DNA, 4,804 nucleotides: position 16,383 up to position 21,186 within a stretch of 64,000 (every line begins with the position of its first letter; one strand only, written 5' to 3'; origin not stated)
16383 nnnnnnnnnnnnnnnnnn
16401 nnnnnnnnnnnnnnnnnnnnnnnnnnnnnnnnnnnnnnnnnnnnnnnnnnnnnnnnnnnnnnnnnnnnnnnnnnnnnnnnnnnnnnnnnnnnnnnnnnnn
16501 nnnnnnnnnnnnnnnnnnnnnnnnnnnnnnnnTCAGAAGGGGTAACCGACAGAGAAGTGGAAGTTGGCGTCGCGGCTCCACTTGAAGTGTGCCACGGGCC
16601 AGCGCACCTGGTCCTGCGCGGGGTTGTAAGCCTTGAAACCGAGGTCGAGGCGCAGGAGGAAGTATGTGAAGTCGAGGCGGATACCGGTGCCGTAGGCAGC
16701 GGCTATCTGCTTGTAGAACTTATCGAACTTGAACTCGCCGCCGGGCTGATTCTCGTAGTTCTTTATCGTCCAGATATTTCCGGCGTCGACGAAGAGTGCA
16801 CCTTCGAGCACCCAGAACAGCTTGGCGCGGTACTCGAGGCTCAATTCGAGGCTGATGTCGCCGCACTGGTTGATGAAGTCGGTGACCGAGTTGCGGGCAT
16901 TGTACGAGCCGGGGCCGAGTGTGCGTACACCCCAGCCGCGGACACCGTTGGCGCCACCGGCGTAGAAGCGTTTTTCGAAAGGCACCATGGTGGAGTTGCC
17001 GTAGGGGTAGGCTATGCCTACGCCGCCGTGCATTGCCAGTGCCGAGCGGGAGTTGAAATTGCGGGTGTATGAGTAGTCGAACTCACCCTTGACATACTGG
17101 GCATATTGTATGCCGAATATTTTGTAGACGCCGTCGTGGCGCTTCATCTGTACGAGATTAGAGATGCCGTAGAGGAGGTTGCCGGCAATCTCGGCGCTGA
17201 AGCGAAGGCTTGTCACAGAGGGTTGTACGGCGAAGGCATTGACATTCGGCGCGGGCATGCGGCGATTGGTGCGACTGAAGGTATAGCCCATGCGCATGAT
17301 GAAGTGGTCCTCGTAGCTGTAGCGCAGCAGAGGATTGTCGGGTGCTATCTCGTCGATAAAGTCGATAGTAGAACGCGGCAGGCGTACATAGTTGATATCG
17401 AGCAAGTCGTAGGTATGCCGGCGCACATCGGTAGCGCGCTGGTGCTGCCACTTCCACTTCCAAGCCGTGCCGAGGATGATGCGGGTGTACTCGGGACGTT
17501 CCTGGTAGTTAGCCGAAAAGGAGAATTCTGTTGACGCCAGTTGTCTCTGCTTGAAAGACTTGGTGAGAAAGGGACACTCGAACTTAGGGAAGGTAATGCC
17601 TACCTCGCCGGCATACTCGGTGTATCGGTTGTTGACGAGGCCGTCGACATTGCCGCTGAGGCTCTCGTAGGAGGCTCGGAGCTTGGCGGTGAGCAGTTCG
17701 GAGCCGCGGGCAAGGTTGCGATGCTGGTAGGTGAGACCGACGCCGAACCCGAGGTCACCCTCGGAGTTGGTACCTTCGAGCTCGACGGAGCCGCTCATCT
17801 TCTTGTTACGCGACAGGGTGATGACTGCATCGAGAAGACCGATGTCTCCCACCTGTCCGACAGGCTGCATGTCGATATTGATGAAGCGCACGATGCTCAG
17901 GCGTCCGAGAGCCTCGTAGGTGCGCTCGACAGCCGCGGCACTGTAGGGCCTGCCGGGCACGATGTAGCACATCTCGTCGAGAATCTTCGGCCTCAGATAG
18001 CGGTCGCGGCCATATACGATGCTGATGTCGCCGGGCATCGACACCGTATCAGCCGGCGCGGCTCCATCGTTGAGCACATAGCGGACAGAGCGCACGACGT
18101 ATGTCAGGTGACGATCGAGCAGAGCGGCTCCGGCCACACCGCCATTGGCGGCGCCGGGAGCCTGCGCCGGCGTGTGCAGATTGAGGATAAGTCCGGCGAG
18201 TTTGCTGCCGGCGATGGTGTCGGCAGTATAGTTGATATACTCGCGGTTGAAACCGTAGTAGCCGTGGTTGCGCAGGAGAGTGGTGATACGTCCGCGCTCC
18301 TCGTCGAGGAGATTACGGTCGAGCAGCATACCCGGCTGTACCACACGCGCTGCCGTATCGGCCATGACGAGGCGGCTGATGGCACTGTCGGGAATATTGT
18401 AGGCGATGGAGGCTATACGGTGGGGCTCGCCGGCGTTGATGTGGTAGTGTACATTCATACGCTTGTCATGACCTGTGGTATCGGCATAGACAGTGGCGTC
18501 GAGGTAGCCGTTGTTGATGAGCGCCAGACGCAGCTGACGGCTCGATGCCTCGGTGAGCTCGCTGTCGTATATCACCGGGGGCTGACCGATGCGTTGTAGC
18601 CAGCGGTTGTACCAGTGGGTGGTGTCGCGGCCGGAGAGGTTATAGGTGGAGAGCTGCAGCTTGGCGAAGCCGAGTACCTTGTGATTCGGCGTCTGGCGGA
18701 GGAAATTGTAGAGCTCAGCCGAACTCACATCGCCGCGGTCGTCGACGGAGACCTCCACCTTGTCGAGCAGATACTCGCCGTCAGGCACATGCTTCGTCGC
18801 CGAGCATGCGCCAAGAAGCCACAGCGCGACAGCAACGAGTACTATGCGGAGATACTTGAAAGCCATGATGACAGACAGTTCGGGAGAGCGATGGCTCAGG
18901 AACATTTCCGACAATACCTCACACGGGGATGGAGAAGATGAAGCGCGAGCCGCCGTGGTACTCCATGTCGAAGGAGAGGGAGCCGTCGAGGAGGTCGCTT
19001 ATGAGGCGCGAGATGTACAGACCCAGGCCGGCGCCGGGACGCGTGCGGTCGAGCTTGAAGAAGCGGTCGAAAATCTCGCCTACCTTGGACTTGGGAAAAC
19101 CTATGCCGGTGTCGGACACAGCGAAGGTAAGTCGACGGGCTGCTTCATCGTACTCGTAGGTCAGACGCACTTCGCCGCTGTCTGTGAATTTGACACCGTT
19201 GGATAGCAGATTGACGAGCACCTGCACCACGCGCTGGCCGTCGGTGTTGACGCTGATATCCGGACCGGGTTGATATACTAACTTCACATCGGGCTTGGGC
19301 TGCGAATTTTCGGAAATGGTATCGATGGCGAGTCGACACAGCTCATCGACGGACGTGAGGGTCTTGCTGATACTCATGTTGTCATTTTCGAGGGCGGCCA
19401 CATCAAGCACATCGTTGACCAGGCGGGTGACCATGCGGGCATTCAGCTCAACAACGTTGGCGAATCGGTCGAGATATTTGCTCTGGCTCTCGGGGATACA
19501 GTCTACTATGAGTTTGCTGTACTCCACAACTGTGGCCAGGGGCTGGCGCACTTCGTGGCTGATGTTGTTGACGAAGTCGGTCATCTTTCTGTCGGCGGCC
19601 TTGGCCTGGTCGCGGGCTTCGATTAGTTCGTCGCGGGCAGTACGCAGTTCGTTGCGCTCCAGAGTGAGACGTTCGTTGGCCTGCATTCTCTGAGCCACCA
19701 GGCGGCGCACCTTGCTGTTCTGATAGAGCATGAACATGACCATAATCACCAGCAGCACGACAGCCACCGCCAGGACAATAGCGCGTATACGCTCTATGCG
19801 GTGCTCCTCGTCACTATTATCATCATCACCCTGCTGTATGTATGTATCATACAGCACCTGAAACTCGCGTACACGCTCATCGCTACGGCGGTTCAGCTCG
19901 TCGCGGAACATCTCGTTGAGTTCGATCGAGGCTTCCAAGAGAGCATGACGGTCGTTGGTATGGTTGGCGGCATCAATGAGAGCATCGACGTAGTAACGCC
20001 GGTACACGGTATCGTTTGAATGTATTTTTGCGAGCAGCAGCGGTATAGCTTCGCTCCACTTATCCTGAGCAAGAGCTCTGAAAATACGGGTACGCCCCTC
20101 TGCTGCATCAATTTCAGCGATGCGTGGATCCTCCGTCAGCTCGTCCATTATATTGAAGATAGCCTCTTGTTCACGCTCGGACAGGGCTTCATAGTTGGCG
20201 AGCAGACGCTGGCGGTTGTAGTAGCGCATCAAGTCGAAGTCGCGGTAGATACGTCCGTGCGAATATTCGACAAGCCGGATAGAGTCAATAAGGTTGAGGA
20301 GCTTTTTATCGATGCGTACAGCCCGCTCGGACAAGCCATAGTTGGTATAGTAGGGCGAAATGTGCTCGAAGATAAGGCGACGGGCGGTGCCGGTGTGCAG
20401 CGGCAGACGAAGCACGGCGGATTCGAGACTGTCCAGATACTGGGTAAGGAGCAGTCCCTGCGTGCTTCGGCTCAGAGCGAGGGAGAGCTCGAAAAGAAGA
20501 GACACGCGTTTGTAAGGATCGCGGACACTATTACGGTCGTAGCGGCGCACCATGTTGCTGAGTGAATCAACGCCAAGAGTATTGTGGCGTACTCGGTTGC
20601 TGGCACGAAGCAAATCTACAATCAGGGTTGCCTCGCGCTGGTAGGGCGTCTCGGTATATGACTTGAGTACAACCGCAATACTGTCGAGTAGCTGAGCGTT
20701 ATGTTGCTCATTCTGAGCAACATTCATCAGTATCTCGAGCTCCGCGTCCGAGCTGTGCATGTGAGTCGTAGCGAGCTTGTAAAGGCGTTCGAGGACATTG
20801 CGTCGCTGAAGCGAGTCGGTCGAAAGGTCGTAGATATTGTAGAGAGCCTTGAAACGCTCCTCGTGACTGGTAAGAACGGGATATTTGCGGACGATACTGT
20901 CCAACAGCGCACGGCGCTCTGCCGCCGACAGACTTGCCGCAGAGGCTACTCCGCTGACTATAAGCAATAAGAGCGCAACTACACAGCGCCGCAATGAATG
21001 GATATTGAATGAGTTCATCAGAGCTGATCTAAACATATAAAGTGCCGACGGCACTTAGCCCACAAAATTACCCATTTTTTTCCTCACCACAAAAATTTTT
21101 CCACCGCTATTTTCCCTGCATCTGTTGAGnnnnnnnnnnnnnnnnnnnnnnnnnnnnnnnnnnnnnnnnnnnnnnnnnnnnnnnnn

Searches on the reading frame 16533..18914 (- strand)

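Call 5: search_protein_families(library=pfam, proteins=[window:16533-18914:-], max_evalue=0.1)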
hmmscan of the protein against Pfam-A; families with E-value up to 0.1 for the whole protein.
window:16533-18914:- (793 aa): 2 families
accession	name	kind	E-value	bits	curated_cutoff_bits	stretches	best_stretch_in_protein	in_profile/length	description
PF01103.29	Omp85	-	3.9e-26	92.8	24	1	601-793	149-325/325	Omp85 superfamily domain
PF07244.20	POTRA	-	1e-09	39.4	21.3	1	114-162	29-79/79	Surface antigen variable number repeat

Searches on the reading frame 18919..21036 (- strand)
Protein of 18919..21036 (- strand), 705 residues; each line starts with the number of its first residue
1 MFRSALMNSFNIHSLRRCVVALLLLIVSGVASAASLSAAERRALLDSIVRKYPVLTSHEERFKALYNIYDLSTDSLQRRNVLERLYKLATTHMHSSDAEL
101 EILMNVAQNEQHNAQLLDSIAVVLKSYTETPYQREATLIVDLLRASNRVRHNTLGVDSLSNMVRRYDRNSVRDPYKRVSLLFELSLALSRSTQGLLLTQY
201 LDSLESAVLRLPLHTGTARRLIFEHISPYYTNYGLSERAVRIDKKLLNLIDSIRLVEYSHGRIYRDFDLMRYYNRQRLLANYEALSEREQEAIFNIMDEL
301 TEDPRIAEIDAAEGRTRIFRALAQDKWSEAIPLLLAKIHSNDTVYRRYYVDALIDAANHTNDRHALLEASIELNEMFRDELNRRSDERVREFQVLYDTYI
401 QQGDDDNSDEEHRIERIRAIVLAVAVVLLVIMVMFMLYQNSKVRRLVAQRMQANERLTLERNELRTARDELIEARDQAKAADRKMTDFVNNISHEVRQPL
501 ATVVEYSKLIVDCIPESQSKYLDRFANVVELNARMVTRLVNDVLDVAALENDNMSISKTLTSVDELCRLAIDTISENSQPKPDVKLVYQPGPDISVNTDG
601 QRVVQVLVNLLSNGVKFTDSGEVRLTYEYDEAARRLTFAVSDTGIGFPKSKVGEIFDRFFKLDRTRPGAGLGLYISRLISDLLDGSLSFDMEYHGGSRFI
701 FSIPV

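Call 56: search_protein_families(library=pfam, proteins=[window:18919-21036:-], max_evalue=0.00001)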
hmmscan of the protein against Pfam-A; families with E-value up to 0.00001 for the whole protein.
window:18919-21036:- (705 aa): 2 families
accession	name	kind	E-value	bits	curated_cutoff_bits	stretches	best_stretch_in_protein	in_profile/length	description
PF02518.31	HATPase_c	-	1.5e-21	77.4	26.4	1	599-704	2-108/111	Histidine kinase-, DNA gyrase B-, and HSP90-like ATPase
PF00512.31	HisKA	-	2.3e-09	37.6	26.9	1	485-551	2-65/66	His Kinase A (phospho-acceptor) domain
